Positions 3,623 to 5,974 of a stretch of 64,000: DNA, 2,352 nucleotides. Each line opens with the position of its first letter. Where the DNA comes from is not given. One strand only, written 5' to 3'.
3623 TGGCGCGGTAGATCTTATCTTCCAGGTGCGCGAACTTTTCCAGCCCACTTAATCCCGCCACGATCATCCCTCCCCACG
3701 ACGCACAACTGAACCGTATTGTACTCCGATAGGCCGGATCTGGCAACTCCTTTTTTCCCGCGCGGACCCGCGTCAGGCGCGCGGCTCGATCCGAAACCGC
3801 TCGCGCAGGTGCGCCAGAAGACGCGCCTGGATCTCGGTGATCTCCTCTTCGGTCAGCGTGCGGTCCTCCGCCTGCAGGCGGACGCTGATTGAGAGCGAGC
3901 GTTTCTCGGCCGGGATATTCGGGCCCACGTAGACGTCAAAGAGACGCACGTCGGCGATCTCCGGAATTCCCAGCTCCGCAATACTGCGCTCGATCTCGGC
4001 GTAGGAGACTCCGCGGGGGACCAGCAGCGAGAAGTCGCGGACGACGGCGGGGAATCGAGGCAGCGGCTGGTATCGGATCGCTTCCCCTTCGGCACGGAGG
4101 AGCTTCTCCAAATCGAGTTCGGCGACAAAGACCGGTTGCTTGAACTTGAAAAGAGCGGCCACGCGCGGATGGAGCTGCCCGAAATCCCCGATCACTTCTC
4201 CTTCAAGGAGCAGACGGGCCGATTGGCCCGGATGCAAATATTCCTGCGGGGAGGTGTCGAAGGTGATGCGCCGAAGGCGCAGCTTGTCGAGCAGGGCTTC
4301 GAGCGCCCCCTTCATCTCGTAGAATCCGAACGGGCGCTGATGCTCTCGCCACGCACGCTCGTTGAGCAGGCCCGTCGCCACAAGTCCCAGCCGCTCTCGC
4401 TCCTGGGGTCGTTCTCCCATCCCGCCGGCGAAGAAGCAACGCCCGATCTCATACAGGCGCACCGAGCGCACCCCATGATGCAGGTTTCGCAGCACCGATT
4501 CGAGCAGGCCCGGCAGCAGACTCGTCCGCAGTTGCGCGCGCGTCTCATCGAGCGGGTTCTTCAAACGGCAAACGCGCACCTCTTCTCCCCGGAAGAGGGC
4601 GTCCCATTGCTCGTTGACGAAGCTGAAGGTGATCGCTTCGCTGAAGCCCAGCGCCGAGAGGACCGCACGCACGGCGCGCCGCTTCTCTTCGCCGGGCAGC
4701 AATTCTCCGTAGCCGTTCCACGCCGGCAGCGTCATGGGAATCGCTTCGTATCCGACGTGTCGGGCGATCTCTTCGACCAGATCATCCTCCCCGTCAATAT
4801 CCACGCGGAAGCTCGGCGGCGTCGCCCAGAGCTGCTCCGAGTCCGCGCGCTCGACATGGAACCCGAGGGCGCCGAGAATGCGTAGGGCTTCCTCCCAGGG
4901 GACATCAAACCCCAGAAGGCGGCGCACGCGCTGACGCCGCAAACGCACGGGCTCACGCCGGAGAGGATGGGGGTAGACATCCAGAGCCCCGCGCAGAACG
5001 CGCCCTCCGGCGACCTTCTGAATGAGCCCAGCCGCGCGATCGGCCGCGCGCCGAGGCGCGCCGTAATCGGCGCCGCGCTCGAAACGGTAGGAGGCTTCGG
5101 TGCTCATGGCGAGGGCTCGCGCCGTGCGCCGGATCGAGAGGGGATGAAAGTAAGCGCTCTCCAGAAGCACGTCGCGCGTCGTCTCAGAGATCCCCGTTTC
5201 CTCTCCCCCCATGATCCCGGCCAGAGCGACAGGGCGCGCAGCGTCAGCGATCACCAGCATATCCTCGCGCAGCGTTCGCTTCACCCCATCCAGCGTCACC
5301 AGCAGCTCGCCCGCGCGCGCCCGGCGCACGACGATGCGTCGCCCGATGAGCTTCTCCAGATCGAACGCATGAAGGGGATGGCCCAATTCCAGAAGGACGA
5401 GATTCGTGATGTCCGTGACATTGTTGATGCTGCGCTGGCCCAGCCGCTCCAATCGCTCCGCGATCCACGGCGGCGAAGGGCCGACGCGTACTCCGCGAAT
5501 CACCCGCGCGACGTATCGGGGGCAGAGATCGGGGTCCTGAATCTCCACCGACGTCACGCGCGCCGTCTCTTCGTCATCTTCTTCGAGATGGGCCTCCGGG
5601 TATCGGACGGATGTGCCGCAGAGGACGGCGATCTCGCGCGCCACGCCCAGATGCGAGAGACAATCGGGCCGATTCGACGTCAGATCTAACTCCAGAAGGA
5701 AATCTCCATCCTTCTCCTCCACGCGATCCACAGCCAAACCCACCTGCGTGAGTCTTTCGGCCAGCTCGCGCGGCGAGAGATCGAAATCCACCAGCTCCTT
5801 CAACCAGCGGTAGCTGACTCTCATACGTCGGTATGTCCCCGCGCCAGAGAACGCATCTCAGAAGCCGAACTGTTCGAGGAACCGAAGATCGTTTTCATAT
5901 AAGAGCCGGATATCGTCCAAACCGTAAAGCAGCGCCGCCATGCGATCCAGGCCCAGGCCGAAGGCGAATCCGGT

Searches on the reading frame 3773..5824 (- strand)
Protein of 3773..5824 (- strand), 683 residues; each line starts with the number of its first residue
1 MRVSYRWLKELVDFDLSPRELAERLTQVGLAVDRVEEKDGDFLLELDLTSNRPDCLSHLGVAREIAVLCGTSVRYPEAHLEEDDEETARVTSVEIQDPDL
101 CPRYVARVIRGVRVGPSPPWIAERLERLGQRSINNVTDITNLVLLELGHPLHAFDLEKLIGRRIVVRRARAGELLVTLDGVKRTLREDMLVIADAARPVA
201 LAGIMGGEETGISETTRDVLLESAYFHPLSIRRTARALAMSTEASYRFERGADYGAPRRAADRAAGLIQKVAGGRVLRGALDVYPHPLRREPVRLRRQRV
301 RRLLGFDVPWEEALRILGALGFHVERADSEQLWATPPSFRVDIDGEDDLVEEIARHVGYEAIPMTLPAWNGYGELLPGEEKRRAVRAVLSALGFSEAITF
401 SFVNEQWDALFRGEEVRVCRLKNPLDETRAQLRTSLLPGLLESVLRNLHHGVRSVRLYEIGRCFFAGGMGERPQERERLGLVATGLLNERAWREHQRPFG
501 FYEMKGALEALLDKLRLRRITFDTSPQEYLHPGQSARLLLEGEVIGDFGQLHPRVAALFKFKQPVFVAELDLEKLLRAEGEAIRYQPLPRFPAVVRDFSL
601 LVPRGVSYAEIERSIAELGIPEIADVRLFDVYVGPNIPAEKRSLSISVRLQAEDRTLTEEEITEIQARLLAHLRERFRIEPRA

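Call 19: search_protein_families(library=pfam, proteins=[window:3773-5824:-], max_evalue=0.001)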
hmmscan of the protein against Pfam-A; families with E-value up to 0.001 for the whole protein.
window:3773-5824:- (683 aa): 4 families
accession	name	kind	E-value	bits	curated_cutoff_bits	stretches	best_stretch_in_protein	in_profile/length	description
PF03483.22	B3_4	-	7.3e-69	231.3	29.3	1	101-273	2-174/174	B3/4 domain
PF17759.6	tRNA_synthFbeta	-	6.4e-64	215.8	22.4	1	362-572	1-214/214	Phenylalanyl tRNA synthetase beta chain CLM domain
PF03147.19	FDX-ACB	-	2.6e-25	89.1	31.1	1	589-682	1-94/94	Ferredoxin-fold anticodon binding domain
PF03484.21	B5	-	2.9e-23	82.3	28.6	1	293-359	1-67/67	tRNA synthetase B5 domain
